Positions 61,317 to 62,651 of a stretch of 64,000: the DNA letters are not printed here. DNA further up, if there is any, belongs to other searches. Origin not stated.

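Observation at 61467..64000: Overlapping DUF2130-like zinc-ribbon/coiled-coil protein and a Cas4-like Fe-S PD-(D/E)xK nuclease, flanked by AT-rich genes: candidate defence or DNA-processing module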

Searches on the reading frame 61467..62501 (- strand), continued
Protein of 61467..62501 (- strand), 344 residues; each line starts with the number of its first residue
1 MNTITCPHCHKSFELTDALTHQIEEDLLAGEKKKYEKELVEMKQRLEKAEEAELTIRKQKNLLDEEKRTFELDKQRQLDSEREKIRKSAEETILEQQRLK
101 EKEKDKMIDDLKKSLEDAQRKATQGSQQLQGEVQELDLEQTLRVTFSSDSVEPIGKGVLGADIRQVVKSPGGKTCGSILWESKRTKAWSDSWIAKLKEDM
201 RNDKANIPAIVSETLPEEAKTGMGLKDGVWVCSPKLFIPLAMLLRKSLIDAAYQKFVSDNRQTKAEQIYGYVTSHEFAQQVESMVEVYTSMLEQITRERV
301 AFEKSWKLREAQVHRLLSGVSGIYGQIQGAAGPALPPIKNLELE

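Call 30: find_related_loci(query=A3, collection=genome_contigs, flank=8000)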
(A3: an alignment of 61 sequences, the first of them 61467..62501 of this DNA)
Query A3 (344 aa) in genome_contigs; peptide patterns used: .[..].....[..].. (x = any residue, [..] = any of these).
600 stretches matched a pattern (row limit reached: there are more); 592 encode a relative of the query (tblastn E <= 1e-3); the best 80 are kept; 80 distinct loci.
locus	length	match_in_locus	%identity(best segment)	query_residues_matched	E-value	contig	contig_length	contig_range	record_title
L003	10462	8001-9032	73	1-344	3e-165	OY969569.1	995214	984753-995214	MAG: Candidatus Gottesmanbacteria bacterium isolate MFD03899.bin.c.1 genome assembly, chromosome: 1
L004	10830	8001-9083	53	2-343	1e-116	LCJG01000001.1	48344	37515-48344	MAG: Candidatus Collierbacteria bacterium GW2011_GWB1_44_6 UW68_C0001, whole genome shotgun sequence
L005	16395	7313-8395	52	2-343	9e-114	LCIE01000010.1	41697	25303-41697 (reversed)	MAG: Candidatus Collierbacteria bacterium GW2011_GWC2_44_18 UW41_C0010, whole genome shotgun sequence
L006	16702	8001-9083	51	2-343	3e-110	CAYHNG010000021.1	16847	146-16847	MAG TPA_asm: uncultured Pseudomonadales bacterium isolate ERP119705_co13_615 genome assembly, contig: NODE_4267_length_1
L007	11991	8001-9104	48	1-343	4e-101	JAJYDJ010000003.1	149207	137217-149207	MAG: bacterium isolate BP9.bin93 NODE_108_length_149207_cov_2.829011, whole genome shotgun sequence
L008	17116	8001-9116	48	1-343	3e-100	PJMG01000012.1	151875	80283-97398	MAG: Candidatus Levyibacteriota bacterium isolate Amazon_FNV_2010_10_8_1 contig_55_296461975length151875multi6, whole ge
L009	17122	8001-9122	45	1-344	4e-95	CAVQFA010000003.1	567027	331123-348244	MAG: Candidatus Gottesmanbacteria bacterium isolate MFD05942.bin.1.211 genome assembly, contig: contig_16765, whole geno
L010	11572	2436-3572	41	3-343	1e-87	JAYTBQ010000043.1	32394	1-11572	MAG: Candidatus Paceibacterota bacterium isolate GFS_14379 GFS_14379_42, whole genome shotgun sequence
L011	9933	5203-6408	40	4-344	3e-87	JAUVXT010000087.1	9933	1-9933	MAG: Deltaproteobacteria bacterium isolate CSMAG_1223 CSMAG_1223_k141_1574301_length_9933_cov_8.0000, whole genome shotg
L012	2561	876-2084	38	3-344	5e-88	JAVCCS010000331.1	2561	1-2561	MAG: Candidatus Theseobacter exili isolate MAG_3300035698_1968 Ga0374944_279555, whole genome shotgun sequence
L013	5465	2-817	49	72-343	8e-86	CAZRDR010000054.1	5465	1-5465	MAG TPA_asm: uncultured Gammaproteobacteria bacterium isolate SRP135725_co2_727 genome assembly, contig: k141_59737, who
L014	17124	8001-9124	47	2-342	1e-85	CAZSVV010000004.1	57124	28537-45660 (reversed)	MAG TPA_asm: uncultured Pseudomonadales bacterium isolate SRP219642_co6_386 genome assembly, contig: NODE_325_length_571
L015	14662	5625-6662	44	4-343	2e-84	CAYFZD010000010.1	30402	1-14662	MAG TPA_asm: uncultured Pseudomonadales bacterium isolate ERP113451_co1_113 genome assembly, contig: NODE_1676_length_30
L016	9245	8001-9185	38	3-343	8e-84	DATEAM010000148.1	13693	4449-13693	MAG TPA_asm: Thermodesulfobacteriota bacterium isolate SMAG_U8218 k141_3690668, whole genome shotgun sequence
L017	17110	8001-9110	40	3-343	3e-83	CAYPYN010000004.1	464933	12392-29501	MAG TPA_asm: uncultured Bacteroidota bacterium isolate binchicken_co130_117 genome assembly, contig: NODE_15_length_4649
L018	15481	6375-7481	41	4-343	8e-83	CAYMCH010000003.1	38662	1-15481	MAG TPA_asm: uncultured Candidatus Saccharibacteria bacterium isolate SRP192927_co2_25 genome assembly, contig: NODE_122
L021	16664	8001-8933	46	30-343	3e-81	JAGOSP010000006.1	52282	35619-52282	MAG: Candidatus Moraniibacteriota bacterium isolate Gw_Eff_bin_331 Gw_Eff_977_length_52282_cov_21.975995, whole genome s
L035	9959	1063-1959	44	44-343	3e-78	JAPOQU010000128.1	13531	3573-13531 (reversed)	MAG: Gammaproteobacteria bacterium isolate APA_bin_93 c_000000612076, whole genome shotgun sequence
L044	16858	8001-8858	46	56-343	4e-77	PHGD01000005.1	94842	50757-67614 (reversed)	MAG: Nitrospira sp. LK70 C_2_scaffold_430, whole genome shotgun sequence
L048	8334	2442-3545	41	2-343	3e-76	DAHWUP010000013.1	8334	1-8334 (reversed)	MAG TPA_asm: Candidatus Levyibacteriota bacterium isolate clean1537 NODE_13_length_8334_cov_9.167494, whole genome shotg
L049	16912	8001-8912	45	42-343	4e-76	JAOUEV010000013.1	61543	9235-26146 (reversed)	MAG: Nitrospirota bacterium isolate 4_1_July_SF_Bin20 4_1_July_SF_Bin20_scaffold_110_c1, whole genome shotgun sequence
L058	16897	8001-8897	44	44-343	2e-75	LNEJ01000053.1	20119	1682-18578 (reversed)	MAG: Gammaproteobacteria bacterium Ga0074134 Ga0074134_150.1, whole genome shotgun sequence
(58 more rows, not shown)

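Call 36: search_protein_families(library=pfam, proteins=[L049:2998-5871:+, L049:5883-7640:+, L049:8951-9991:+, L049:9991-11745:+, L049:11756-13387:+, L049:13384-16050:+, L058:8986-11289:+, L044:9101-11464:+, L035:2001-3278:+, L035:3287-5212:+], max_evalue=0.001)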
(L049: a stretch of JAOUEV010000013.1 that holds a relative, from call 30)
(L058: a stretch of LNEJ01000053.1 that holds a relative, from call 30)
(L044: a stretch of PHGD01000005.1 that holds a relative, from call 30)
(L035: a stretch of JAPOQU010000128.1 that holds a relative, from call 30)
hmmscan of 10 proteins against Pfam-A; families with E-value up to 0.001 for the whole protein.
L049:2998-5871:+ (957 aa): 6 families
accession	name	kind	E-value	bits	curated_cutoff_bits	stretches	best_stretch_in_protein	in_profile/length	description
PF00176.29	SNF2-rel_dom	-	8.9e-36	123.9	24.9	1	63-306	17-263/290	SNF2-related domain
PF00271.37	Helicase_C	-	3e-20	73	23.5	1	445-551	6-110/110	Helicase conserved C-terminal domain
PF04851.21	ResIII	-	2.7e-10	40.9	22.5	1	47-205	5-162/164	Type III restriction enzyme, res subunit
PF00270.35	DEAD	-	2.1e-08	34.5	26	1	69-206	20-161/167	DEAD/DEAH box helicase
PF13872.12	AAA_34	-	0.0005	19.5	27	0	64-182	61-194/306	P-loop containing NTP hydrolase pore-1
PF18766.7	SWI2_SNF2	-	0.00067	19.8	26.7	0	63-208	18-158/221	SWI2/SNF2 ATPase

L049:5883-7640:+ (585 aa): 2 families
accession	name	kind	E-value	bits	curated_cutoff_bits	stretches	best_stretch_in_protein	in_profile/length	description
PF13589.12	HATPase_c_3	-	2.5e-27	96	25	1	21-160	1-137/137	Histidine kinase-, DNA gyrase B-, and HSP90-like ATPase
PF02518.31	HATPase_c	-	0.00015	22.6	26.4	1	27-89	9-68/111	Histidine kinase-, DNA gyrase B-, and HSP90-like ATPase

L049:8951-9991:+ (346 aa): 1 family
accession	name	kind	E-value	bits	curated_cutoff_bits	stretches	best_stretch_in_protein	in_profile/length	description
PF13289.12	SIR2_2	-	3.3e-07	30.9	24.5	1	134-274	3-103/141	SIR2-like domain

L049:9991-11745:+ (584 aa): 6 families
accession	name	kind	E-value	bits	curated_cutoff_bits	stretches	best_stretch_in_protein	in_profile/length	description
PF01935.23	DUF87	-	6.1e-28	98.8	23.2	1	149-411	2-218/220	Helicase HerA, central domain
PF05872.18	HerA_C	-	7.4e-09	35.2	22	1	429-531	260-362/502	Helicase HerA-like C-terminal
PF01580.24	FtsK_SpoIIIE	-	1.7e-06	28.1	24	0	171-193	40-62/221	FtsK/SpoIIIE family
PF10412.15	TrwB_AAD_bind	-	4.1e-05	23.1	20.5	1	170-212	15-56/387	Type IV secretion-system coupling protein DNA-binding domain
PF13401.12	AAA_22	-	0.00036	21.3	27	0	170-208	5-42/130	AAA domain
PF12846.13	AAA_10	-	0.00053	19.6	27.5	0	162-212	13-62/362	AAA-like domain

L049:11756-13387:+ (543 aa): 2 families
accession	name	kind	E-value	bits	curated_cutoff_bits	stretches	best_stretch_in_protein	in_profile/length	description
PF01555.25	N6_N4_Mtase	-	3.5e-46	158.4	26.7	1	68-365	1-217/221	DNA methylase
PF03602.21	Cons_hypoth95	-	0.00061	20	24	0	57-96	104-142/182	Conserved hypothetical protein 95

L049:13384-16050:+ (888 aa): 2 families
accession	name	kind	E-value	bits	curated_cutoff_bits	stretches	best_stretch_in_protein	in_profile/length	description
PF04851.21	ResIII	-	3.3e-20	73.1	22.5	1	52-233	20-162/164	Type III restriction enzyme, res subunit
PF18766.7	SWI2_SNF2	-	1.2e-05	25.5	26.7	1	175-283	110-204/221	SWI2/SNF2 ATPase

L058:8986-11289:+ (767 aa): 1 family
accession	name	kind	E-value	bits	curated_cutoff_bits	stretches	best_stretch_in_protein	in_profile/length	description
PF13166.12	AAA_13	-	2.2e-41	142.8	36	2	233-683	222-654/713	AAA domain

L044:9101-11464:+ (787 aa): 6 families
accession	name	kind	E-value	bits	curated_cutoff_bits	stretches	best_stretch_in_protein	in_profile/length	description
PF13175.12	AAA_15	-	3.2e-12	47.2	32.1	1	1-460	1-275/374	AAA ATPase domain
PF02463.25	SMC_N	-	1.1e-08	35.2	40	1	3-49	2-47/220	RecF/RecN/SMC N terminal domain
PF13304.12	AAA_21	-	2.9e-08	34.6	27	0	28-53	1-29/304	AAA domain, putative AbiEii toxin, Type IV TA system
PF13476.12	AAA_23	-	4.1e-07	31.3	27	1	5-261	1-198/201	AAA domain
PF13166.12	AAA_13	-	2.7e-06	26.8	36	1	25-573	15-569/713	AAA domain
PF13555.12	AAA_29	-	2e-05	24.7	27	1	19-49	16-45/61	P-loop containing region of AAA domain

L035:2001-3278:+ (425 aa): 1 family
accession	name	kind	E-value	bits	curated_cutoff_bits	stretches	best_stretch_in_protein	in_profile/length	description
PF13289.12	SIR2_2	-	1.9e-16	60.9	24.5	1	185-323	2-110/141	SIR2-like domain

L035:3287-5212:+ (641 aa): 4 families
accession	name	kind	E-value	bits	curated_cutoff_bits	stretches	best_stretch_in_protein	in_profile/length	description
PF01935.23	DUF87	-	4.9e-34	118.8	23.2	1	134-435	2-219/220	Helicase HerA, central domain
PF05872.18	HerA_C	-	3.1e-08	33.1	22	1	444-532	246-337/502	Helicase HerA-like C-terminal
PF10412.15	TrwB_AAD_bind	-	9e-06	25.3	20.5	1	145-205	5-61/387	Type IV secretion-system coupling protein DNA-binding domain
PF01580.24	FtsK_SpoIIIE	-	1.9e-05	24.7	24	0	154-179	39-63/221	FtsK/SpoIIIE family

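Call 37: search_protein_families(library=padloc, proteins=[L049:2998-5871:+, L049:5883-7640:+, L049:7653-8945:+, L049:8951-9991:+, L049:9991-11745:+, L049:11756-13387:+, L049:13384-16050:+, L058:8986-11289:+, L044:9101-11464:+], max_evalue=0.00001)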
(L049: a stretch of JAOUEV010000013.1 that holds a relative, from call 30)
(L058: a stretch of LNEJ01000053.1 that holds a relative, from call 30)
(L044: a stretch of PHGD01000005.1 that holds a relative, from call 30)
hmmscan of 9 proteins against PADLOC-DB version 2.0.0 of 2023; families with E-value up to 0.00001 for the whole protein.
L049:2998-5871:+ (957 aa): 46 families (the best 25 are shown)
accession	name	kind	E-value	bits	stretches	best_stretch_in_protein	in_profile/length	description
PDLC02619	DrmD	-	7.4e-211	700.6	1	38-675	25-658/872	DrmD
PDLC02500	BrxHI|BrxHII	-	9e-72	240.9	2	487-659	510-679/933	BrxHI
PDLC02621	DrmD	-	1.3e-60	203.7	1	45-670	121-741/1040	DrmD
PDLC02623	DrmD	-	1.7e-54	183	2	496-598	567-671/1040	DrmD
PDLC00659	HmaA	-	1.4e-51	173.5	1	41-616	100-676/1176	SNF2 helicase / DEAD-box helicase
PDLC02843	DpdE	-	3.5e-50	168.9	2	24-237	141-331/1091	DpdE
PDLC02620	DrmD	-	3.8e-50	168.8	1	34-568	88-596/1060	DrmD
PDLC02504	BrxHI|BrxHII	-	1.4e-48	163.6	1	41-662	105-691/971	BrxHII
PDLC02840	DpdE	-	1.3e-43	147.6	2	39-234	153-333/1091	DpdE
PDLC00631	ZorD1|ZorD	-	1.6e-38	130.2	2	19-249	415-662/1071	"SWI2/SNF2 helicase, Mrr-like nuclease"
PDLC02844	DpdE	-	1.1e-37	127.5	2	38-234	146-334/1074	DpdE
PDLC00633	ZorD1|ZorD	-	2.6e-36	123.1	2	45-264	443-663/908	"SWI2/SNF2 helicase, Mrr-like nuclease"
PDLC02846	DpdE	-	6.7e-36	121.5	2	10-224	131-341/1034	DpdE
PDLC02634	DrmD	-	1e-35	120.9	1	32-565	78-598/900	DrmD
PDLC02572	DrmA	-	6.7e-35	118.3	1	67-563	139-635/1043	DrmA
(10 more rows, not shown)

L049:5883-7640:+ (585 aa): 2 families
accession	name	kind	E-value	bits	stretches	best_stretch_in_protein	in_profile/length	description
PDLC03419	REase_II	-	4.4e-20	69.6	1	14-140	15-142/695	Type II restriction enzyme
PDLC03485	REase_II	-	2.9e-13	47.1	1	20-132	22-128/611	Type II restriction enzyme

L049:7653-8945:+ (430 aa): 1 family
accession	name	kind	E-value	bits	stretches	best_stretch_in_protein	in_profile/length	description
PDLC00647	ZorA3|ZorA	-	8.3e-08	29.2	1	33-427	312-596/780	MotA/ExbB/TolQ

L049:8951-9991:+ (346 aa): 25 families
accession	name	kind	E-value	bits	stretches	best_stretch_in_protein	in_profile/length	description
PDLC04082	SIR2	-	4.6e-101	336.1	1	4-346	2-343/345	-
PDLC04087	SIR2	-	4.8e-83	276.9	1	6-344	5-341/343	-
PDLC04091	SIR2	-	2.8e-73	245.2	1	4-346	2-343/345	-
PDLC04086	SIR2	-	2.3e-43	146.9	1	6-345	6-358/361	-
PDLC04083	SIR2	-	6.5e-39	131.8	1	14-340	11-353/371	-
PDLC04074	SIR2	-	2.3e-37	127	1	22-344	31-354/357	-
PDLC04096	SIR2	-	1e-33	114.8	1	115-345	5-229/230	-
PDLC04092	SIR2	-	1.9e-29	101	1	6-341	6-314/318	-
PDLC04077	SIR2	-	8e-28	95.1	1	219-345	7-132/135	-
PDLC04078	SIR2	-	6.6e-26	89.1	1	191-345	12-170/171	-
PDLC04095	SIR2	-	9e-23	79.2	1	119-344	10-247/251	-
PDLC04079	SIR2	-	4.5e-15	53.1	1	86-309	134-378/430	-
PDLC04093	SIR2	-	9.5e-15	52.4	1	7-287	9-302/395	-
PDLC04088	SIR2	-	1.6e-13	48.5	1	130-290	172-327/390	-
PDLC04084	SIR2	-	2.3e-12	44.9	1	75-310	105-365/414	-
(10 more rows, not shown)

L049:9991-11745:+ (584 aa): 15 families
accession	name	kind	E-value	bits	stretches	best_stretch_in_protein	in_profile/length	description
PDLC04105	HerA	-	8.9e-228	755.5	1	9-582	8-573/576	-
PDLC04104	HerA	-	6.1e-174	576.2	1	200-583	2-376/379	-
PDLC04101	HerA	-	5.1e-153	507.5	1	9-406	10-397/400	-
PDLC04107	HerA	-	5.7e-113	375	1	1-305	1-304/306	-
PDLC02188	HerA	-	7.1e-91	303.8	2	327-569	320-568/578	-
PDLC04106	HerA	-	1.6e-76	256.3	2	280-571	370-655/667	-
PDLC04099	HerA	-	5.2e-75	249.4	1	9-214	7-213/214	-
PDLC04102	HerA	-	2.4e-71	238.9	2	341-571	414-647/654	-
PDLC04098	HerA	-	3e-70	235.6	2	285-566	396-671/686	-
PDLC02185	HerA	-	2.9e-55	186.1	2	386-564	405-582/585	-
PDLC04103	HerA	-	1.1e-54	183.8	2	337-563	354-576/579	-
PDLC04100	HerA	-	6e-54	181.7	2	288-565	301-576/580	-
PDLC04097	HerA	-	1.9e-37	127.2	2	386-562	431-612/618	-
PDLC04140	mad8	-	3.7e-19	67.4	1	171-543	28-299/314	mads_8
PDLC01055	HerA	-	3e-16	57.3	1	388-499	382-483/532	Type III coevolved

L049:11756-13387:+ (543 aa): 44 families (the best 25 are shown)
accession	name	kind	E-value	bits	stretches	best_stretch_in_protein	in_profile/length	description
PDLC03636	MTase_III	-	5.5e-224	743.2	1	1-525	2-559/575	Type III methyltransferase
PDLC03644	MTase_III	-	8.7e-123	408.9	1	8-409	4-430/542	Type III methyltransferase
PDLC03634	MTase_III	-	1.8e-82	276.2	2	89-365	167-450/621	Type III methyltransferase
PDLC03637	MTase_III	-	1.5e-78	262.7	1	5-361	84-455/513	Type III methyltransferase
PDLC03635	MTase_III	-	1.3e-73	246.9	1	44-402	217-602/708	Type III methyltransferase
PDLC03640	MTase_III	-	5.8e-69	231.1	3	188-381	253-453/654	Type III methyltransferase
PDLC03641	MTase_III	-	7.2e-69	231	2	91-360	180-447/657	Type III methyltransferase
PDLC03638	MTase_III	-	2.4e-68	229.2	1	42-401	377-713/816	Type III methyltransferase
PDLC03354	MTase_II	-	8.5e-42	141.6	1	5-362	24-373/425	Type II methyltransferase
PDLC03642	MTase_III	-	2.4e-41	140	1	39-348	76-380/528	Type III methyltransferase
PDLC03639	MTase_III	-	7e-35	118.4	1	46-244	88-290/639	Type III methyltransferase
PDLC03300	MTase_II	-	9.3e-33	111.6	2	308-363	213-268/302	Type II methyltransferase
PDLC03646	MTase_III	-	1.4e-31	107.2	2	45-181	471-603/1057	Type III methyltransferase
PDLC03633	MTase_III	-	4.7e-30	102.8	2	308-364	290-346/616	Type III methyltransferase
PDLC03299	MTase_II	-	4.3e-26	90.1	2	311-361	197-247/296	Type II methyltransferase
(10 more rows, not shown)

L049:13384-16050:+ (888 aa): 6 families
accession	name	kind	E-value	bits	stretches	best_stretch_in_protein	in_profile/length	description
PDLC03648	REase_III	-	3.5e-221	734.7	2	82-547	2-495/871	Type III restriction enzyme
PDLC03647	REase_III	-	3.7e-12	43.2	1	370-450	499-582/989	Type III restriction enzyme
PDLC03650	REase_III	-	9.8e-11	38.8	1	196-429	223-429/898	Type III restriction enzyme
PDLC03649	REase_III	-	2.5e-08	30.3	1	241-423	360-540/973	Type III restriction enzyme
PDLC03653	REase_III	-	2.8e-08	30.4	1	200-441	262-489/883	Type III restriction enzyme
PDLC03651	REase_III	-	5.8e-07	25.9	0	368-420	399-456/873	Type III restriction enzyme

L058:8986-11289:+ (767 aa): 15 families
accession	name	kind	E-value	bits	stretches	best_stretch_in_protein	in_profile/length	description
PDLC04895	PDC-S06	-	7.6e-62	207.9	1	1-681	1-708/784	-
PDLC04894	PDC-S06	-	1.1e-32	111.4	2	528-683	501-666/740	-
PDLC04886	PDC-S06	-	3.6e-28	96.8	1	232-677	227-649/727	-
PDLC04890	PDC-S06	-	3.8e-27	93.2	2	248-604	241-581/732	-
PDLC04887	PDC-S06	-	4.9e-23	79.6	1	242-609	274-629/790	-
PDLC04896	PDC-S06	-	9.9e-22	75.3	2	1-394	1-389/732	-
PDLC04891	PDC-S06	-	1.5e-17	61.3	1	344-613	457-702/858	-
PDLC04889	PDC-S06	-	3.8e-14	50.2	1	412-619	311-505/693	-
PDLC04897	PDC-S06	-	4e-14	50.1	1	237-615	220-599/727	-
PDLC04893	PDC-S06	-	5.5e-13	46.2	1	312-618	407-706/862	-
PDLC03859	LmuB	-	9.9e-13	46.1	1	171-608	262-593/611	-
PDLC04898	PDC-S06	-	2.2e-10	37.5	0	530-601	532-612/752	-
PDLC04888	PDC-S06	-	4.8e-09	32.9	0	529-609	622-699/851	-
PDLC04135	mad3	-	3.1e-08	31.6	1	300-602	194-329/374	mads_3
PDLC04892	PDC-S06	-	6.7e-06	22.7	0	258-600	363-678/843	-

L044:9101-11464:+ (787 aa): 13 families
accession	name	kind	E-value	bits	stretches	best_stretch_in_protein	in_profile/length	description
PDLC03859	LmuB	-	5.3e-27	93.3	2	143-583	202-596/611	-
PDLC04135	mad3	-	1e-14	52.9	1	2-574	1-323/374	mads_3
PDLC03865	LmuB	-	2.9e-14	50.3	2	140-363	368-589/1007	-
PDLC02980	AriA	-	7.8e-09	33.9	0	28-52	1-32/304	-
PDLC02747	PbeC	-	1.6e-08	31.9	0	233-460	295-511/632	PbeC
PDLC02979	AriA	-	2.6e-08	32.1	1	1-459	1-273/373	-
PDLC00271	PtuA1|PtuA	-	1.8e-06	25.8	1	1-54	1-51/421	AAA ATPase domain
PDLC02335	AbiLi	-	1.8e-06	25.3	0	3-51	50-101/326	AbiLi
PDLC04886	PDC-S06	-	1.8e-06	25.1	1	3-49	2-48/727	-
PDLC03861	LmuB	-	2.7e-06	23.6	0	5-60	212-265/1213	-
PDLC04541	PDC-M25A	-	4.5e-06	24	0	3-60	2-55/380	-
PDLC02714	PbeC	-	4.7e-06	23.7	1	1-50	1-52/651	PbeC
PDLC03863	LmuB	-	6.7e-06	23.1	0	1-71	3-58/610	-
